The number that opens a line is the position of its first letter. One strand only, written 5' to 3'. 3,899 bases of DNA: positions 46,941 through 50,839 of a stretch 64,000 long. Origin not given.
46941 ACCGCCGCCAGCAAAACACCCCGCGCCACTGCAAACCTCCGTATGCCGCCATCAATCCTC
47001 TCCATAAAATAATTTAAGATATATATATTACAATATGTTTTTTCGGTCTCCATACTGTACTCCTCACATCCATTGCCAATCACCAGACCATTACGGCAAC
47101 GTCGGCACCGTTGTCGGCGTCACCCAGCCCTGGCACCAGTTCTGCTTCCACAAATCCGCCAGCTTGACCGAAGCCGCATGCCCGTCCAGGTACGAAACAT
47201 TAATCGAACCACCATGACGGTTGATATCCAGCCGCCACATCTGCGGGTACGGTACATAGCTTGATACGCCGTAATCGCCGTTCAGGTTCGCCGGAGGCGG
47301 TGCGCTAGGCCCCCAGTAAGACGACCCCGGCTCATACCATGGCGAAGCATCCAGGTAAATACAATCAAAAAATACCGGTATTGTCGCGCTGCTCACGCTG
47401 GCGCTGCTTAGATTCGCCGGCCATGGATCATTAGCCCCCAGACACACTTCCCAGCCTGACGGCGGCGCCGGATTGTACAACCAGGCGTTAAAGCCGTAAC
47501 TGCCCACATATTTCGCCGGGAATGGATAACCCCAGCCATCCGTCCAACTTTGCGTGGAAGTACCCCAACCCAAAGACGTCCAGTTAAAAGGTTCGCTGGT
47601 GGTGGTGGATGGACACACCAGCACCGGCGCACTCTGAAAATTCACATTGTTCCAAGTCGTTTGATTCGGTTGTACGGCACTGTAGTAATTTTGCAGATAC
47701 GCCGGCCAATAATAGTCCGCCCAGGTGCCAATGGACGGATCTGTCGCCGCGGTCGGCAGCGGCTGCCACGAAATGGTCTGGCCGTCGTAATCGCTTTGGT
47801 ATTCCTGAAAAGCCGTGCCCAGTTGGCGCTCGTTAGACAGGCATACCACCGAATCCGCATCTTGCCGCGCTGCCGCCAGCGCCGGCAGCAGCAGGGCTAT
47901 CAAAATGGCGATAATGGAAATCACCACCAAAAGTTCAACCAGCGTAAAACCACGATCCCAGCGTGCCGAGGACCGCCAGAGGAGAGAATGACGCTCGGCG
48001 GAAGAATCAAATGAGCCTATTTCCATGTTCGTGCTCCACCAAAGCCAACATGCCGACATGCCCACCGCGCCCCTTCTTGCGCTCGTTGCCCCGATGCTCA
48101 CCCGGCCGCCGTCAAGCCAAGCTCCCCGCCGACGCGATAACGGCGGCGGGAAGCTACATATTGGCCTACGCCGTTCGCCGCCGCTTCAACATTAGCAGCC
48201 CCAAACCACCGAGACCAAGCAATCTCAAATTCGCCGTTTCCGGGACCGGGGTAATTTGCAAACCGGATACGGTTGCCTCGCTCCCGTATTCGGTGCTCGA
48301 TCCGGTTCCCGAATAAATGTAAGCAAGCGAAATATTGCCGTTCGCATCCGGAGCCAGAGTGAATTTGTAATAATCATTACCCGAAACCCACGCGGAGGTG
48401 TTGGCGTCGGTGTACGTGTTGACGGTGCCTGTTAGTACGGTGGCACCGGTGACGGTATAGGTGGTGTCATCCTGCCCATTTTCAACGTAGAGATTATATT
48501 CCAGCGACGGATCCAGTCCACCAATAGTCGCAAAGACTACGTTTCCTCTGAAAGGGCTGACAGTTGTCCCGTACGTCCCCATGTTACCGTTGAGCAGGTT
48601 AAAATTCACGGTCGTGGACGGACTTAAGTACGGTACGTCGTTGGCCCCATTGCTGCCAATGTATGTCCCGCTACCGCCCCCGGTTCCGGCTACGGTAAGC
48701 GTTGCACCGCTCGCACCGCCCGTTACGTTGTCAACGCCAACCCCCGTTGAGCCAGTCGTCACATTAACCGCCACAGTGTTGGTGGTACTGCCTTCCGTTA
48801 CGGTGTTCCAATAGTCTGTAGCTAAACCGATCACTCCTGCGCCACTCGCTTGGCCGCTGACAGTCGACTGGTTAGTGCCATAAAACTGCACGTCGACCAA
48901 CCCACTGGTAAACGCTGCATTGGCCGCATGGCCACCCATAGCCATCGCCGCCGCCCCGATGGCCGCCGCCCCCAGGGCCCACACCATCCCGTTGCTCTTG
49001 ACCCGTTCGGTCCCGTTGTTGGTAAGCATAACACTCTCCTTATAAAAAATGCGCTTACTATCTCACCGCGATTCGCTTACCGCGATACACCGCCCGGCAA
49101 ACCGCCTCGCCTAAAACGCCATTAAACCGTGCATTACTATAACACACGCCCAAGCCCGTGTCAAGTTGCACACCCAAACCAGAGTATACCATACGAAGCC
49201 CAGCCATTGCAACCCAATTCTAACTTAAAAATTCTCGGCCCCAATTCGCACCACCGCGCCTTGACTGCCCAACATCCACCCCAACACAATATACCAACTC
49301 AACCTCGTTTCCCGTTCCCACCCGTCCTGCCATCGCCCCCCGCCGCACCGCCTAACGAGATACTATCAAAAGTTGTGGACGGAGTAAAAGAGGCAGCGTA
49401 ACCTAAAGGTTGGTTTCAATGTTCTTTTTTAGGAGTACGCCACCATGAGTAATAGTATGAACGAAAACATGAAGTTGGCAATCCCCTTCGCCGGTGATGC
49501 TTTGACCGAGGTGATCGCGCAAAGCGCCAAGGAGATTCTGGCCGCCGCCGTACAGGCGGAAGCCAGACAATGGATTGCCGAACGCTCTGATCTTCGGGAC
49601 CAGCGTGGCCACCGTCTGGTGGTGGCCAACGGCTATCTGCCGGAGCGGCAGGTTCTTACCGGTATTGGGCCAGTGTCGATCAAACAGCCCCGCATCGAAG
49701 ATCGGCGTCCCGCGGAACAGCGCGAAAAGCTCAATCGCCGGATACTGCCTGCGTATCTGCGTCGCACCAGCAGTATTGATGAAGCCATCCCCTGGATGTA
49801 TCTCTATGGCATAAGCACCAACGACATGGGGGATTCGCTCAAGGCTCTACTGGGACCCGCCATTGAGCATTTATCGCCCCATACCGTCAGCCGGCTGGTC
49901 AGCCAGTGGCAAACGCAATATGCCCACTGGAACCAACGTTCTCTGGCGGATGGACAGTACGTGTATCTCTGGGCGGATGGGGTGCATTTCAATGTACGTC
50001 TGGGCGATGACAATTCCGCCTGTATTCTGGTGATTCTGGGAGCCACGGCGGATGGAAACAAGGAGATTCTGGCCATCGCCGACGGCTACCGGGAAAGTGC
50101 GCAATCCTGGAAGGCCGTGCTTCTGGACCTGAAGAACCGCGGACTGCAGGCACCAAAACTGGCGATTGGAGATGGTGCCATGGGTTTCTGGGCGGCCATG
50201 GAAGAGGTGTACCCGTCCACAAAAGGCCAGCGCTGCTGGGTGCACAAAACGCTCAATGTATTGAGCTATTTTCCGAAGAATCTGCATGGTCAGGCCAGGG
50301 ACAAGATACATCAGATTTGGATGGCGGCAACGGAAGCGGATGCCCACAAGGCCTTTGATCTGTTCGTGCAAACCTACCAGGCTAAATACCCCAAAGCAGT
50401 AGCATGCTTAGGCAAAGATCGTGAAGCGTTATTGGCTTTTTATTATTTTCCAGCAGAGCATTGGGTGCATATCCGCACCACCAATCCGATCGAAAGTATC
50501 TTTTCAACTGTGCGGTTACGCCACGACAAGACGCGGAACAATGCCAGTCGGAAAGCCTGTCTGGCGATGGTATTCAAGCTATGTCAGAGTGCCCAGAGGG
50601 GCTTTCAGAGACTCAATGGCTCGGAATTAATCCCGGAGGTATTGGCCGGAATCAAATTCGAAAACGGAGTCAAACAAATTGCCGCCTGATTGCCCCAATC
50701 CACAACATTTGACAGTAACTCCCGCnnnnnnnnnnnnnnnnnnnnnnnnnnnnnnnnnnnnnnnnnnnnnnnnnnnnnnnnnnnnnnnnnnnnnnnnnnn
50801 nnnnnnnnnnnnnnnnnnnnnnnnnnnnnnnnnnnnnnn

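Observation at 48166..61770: PEP-CTERM genes built from shared 5' and 3' modules around unrelated bodies, a cassette-like architecture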

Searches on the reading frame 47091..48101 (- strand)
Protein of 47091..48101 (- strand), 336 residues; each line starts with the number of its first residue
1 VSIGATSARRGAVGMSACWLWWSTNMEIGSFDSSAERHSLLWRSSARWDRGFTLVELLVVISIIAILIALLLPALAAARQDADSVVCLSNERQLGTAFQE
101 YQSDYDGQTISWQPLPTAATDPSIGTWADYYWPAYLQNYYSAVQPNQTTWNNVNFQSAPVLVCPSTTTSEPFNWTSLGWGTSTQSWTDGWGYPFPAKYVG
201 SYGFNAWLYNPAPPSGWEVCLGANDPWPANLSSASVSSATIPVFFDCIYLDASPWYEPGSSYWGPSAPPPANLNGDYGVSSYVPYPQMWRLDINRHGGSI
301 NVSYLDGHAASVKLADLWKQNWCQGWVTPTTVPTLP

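Call 29: search_protein_families(library=pfam, proteins=[window:47091-48101:-], max_evalue=0.01)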
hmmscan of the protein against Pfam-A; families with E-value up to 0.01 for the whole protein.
window:47091-48101:- (336 aa): 1 family
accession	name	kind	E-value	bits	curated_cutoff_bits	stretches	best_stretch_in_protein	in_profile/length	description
PF07963.17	N_methyl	-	1.9e-07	30.8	21.2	1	50-72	5-27/27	Prokaryotic N-terminal methylation motif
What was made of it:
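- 47091..48101 (-): Prepilin-type N-methyl (H-X9-DG-like) gene downstream of A. Together with A it forms one copy of a segmental duplication. Pfam N_methyl (call 29).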

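Call 58: search_protein_families(library=ncbifam, proteins=[window:47091-48101:-], max_evalue=0.01)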
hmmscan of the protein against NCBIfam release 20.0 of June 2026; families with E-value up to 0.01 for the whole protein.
window:47091-48101:- (336 aa): 13 families
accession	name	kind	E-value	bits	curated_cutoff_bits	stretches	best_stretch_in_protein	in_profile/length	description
TIGR01710.1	typeII_sec_gspG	equivalog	1.6e-08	34.7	88.85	1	50-138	1-89/134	type II secretion system major pseudopilin GspG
TIGR02532.1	IV_pilin_GFxxxE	domain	1.5e-07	31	16.3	1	50-72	2-24/24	prepilin-type N-terminal cleavage/methylation domain-containing protein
NF040999.1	pilin_ComGC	equivalog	6.3e-07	29.5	75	1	50-104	2-56/84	competence type IV pilus major pilin ComGC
TIGR01708.2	typeII_sec_gspH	equivalog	4.5e-06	26.8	80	1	50-82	2-36/169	type II secretion system minor pseudopilin GspH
NF007862.0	PRK10574.1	equivalog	7.9e-06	26.1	138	1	49-76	4-31/145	prepilin peptidase-dependent pilin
NF041013.1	T4P_ComGE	equivalog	1.6e-05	24.9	49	1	50-82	4-36/83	competence type IV pilus minor pilin ComGE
NF041775.1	typeIV_PilA_Myxo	equivalog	9.4e-05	22.5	400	1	49-104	10-65/214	type IV pilin protein PilA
TIGR02596.1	TIGR02596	subfamily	0.00027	21.1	70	1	52-77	1-26/196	Verru_Chthon cassette protein D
NF047828.1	T3SSXpsI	equivalog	0.0021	18.1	150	1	50-80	2-33/132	type II secretion system protein XpsI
NF007800.0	PRK10506.1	equivalog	0.0031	17.4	158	1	46-69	5-28/163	prepilin peptidase-dependent protein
NF040982.1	ComGD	equivalog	0.0037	17.7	70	1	50-74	2-25/139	competence type IV pilus minor pilin ComGD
TIGR02599.1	TIGR02599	subfamily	0.0047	16.2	256.5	1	51-77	1-27/361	Verru_Chthon cassette protein C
TIGR01707.1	gspI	equivalog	0.005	17.3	44.35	1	51-82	1-32/101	type II secretion system minor pseudopilin GspI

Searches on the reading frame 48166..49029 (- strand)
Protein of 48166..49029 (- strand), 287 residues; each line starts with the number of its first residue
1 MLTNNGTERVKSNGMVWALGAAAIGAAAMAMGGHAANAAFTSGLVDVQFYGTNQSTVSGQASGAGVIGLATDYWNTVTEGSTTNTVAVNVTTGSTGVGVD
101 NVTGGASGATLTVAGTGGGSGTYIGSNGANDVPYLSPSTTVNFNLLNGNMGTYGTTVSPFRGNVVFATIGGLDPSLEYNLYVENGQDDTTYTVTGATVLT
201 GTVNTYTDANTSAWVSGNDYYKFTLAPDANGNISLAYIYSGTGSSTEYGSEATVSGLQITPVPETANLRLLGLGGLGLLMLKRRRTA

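Call 29: search_protein_families(library=pfam, proteins=[window:48166-49029:-], max_evalue=0.01)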
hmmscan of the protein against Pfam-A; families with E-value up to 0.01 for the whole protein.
window:48166-49029:- (287 aa): 0 families

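Call 45: find_encoding_contigs(protein=window:48166-49029:-, flank=10000, max_places=10)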
Protein window:48166-49029:- (287 aa): 7 contigs read that carry it; 7 places shown.
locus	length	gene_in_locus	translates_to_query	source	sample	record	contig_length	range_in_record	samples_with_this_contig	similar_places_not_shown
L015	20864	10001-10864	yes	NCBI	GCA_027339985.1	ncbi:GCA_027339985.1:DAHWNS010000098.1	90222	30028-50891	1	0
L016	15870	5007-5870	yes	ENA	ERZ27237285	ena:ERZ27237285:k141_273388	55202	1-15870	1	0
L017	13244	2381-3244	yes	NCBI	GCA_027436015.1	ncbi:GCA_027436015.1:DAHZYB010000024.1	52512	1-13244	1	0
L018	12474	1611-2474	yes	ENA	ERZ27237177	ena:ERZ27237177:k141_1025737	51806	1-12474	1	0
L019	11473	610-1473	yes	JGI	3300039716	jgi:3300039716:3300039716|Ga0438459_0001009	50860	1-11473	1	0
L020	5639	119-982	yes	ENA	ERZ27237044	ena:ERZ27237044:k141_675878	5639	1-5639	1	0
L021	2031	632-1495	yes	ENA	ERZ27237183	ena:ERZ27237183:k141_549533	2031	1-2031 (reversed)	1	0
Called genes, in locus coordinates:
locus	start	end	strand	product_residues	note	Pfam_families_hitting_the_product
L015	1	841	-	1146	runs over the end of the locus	PF17757:UvrB_inter, PF02559:CarD_TRCF_RID, PF00270:DEAD, PF04851:ResIII, PF00271:Helicase_C, PF03461:TRCF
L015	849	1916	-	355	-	PF00217:ATP-gua_Ptrans, PF27454:McsB_C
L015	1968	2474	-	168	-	-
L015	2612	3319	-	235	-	PF13518:HTH_28 (faint), PF04545:Sigma70_r4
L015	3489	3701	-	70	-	PF03966:Trm112p (weak)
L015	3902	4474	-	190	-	-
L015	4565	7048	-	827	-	PF00535:Glycos_transf_2, PF13641:Glyco_tranf_2_3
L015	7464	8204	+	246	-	-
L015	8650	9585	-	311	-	PF00872:Transposase_mut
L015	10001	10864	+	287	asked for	-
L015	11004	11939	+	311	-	PF07963:N_methyl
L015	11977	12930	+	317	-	-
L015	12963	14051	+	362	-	-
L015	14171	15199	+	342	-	-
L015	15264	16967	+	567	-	-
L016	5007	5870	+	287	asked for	-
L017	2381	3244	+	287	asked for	-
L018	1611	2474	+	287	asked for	-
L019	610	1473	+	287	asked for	-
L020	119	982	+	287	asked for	-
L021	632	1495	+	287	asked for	-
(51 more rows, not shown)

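Call 58: search_protein_families(library=ncbifam, proteins=[window:48166-49029:-], max_evalue=0.01)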
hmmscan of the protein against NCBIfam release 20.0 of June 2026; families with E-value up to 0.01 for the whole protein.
window:48166-49029:- (287 aa): 1 family
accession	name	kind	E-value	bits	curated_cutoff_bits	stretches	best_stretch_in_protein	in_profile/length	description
NF038129.1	PEP_NF038129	equivalog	0.00041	20.2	65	1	231-285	139-193/194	NF038129 family PEP-CTERM protein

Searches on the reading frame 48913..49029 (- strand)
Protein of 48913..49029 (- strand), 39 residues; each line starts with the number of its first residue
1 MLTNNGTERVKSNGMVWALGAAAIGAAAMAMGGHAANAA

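Call 78: search_protein_representatives(alignment_id=A12)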
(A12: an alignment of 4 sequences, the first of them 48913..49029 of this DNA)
Query: 4 sequences, 38 profile positions. Proteins with E-value up to 0.001 (for the whole library): 4; up to 1e-10: 4; up to 1e-30: 0. The best 4 are listed.
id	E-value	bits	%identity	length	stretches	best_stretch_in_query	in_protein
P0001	2.3e-17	78.8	-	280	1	1-38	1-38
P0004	2.1e-16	75.8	-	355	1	1-38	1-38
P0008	2.3e-16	75.6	-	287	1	1-38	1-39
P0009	1.3e-13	66.9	-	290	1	1-38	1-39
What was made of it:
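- On Programmed cassette / antigenic-variation systems: The N-module profile finds only four clusters (A, B', C, D) among 1.84 billion representatives (call 78).
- The N-module occurs in only four protein clusters among 1.84 billion representatives (call 78).
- Tried and rejected: The exhaustive representative search worked instead (call 78).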

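Call 80: find_encoding_contigs(protein=P0009, flank=10000)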
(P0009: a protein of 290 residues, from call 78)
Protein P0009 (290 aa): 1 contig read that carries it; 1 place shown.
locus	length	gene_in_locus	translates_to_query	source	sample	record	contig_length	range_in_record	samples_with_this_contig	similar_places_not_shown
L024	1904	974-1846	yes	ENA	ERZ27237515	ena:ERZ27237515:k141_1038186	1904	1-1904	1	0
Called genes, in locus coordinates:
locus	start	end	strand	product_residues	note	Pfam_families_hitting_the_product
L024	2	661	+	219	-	?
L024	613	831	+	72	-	-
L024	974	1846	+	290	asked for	-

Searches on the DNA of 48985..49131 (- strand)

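Call 92: build_rna_model(alignment_id=A13)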
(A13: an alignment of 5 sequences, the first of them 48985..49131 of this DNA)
Model R1 built from alignment A13 (5 sequences, 151 columns); structure: RNAalifold consensus.
model positions 147; base pairs 35; branch points 2; effective number of sequences 1.56; information 0.589 bits per position. Calibrated on 0.2 Mb of random sequence (short: E-values are rough).
structure used (alignment columns):
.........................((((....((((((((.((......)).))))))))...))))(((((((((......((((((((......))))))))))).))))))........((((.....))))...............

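Call 93: search_with_rna_model(model_id=R1, sources=[window, L008, L011, L015, L019, L022, L023, L024, L009], max_evalue=1)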
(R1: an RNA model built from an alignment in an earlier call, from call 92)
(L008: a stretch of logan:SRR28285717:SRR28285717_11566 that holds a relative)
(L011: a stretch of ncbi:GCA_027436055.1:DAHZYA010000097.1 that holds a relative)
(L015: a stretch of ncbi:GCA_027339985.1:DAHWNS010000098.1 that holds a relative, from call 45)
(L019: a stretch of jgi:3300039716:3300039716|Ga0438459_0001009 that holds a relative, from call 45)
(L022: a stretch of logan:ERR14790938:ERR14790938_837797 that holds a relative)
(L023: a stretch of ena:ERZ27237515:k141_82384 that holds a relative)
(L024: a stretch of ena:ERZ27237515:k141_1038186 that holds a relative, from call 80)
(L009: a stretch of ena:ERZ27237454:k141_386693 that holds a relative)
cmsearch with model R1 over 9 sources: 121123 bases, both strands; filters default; matches with E-value up to 1: 11.
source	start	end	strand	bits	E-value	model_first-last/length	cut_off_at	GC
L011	1932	2078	+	168.2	2.9e-54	1-147/147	no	0.52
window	59205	59351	-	167.6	4.4e-54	1-147/147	no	0.52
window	60382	60528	-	166.3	1.3e-53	1-147/147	no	0.5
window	48985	49131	-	166.2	1.3e-53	1-147/147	no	0.52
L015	9899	10045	+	166.2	1.3e-53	1-147/147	no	0.52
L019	508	654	+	166.2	1.3e-53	1-147/147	no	0.52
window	61588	61734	-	158.7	4.3e-51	1-147/147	no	0.5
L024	872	1018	+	149.8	4.6e-48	1-147/147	no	0.46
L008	3319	3462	+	119.3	8.6e-38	1-147/147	no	0.49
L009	1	65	+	62.2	1.6e-18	83-147/147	5'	0.4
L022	1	113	+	9.6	0.86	39-147/147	5'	0.49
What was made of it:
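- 49030..49164 (-): A's non-coding 5' module: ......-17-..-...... (49136-49164) followed by a ~105-nt leader ending in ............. The covariance model scores 166 bits (call 93).
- On Programmed cassette / antigenic-variation systems: There are no extra leader copies in the window or fetched loci (call 93).
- The covariance model finds no further leader copies in the window (call 93).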

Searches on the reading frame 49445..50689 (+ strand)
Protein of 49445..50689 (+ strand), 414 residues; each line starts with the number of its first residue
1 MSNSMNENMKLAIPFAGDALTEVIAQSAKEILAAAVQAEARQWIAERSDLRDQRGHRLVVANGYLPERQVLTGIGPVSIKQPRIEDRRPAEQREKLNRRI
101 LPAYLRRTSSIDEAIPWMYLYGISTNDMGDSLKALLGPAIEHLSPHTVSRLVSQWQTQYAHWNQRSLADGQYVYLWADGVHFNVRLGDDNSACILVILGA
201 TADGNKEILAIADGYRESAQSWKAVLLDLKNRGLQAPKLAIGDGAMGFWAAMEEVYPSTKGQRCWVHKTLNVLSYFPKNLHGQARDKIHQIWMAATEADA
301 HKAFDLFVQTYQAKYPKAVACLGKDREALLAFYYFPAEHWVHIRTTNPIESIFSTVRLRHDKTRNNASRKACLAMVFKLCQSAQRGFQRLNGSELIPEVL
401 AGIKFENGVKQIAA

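Call 29: search_protein_families(library=pfam, proteins=[window:49445-50689:+], max_evalue=0.01)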
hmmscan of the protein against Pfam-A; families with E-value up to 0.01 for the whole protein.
window:49445-50689:+ (414 aa): 2 families
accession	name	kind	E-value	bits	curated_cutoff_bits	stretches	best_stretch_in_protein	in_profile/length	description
PF00872.24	Transposase_mut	-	1.5e-63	215.4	21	1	19-387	21-376/379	Transposase, Mutator family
PF10551.15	MULE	-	0.0018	19.1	27.6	1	195-267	18-95/99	MULE transposase domain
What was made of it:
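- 49445..50689 (+): IS256-family (Mutator) transposase lying between the B-unit and A's upstream region. It is multi-copy in this organism. Pfam Transposase_mut, 1.5e-63 (call 29).
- On Programmed cassette / antigenic-variation systems: Only an IS256-family transposase (49445-50689) lies in the array (call 29).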
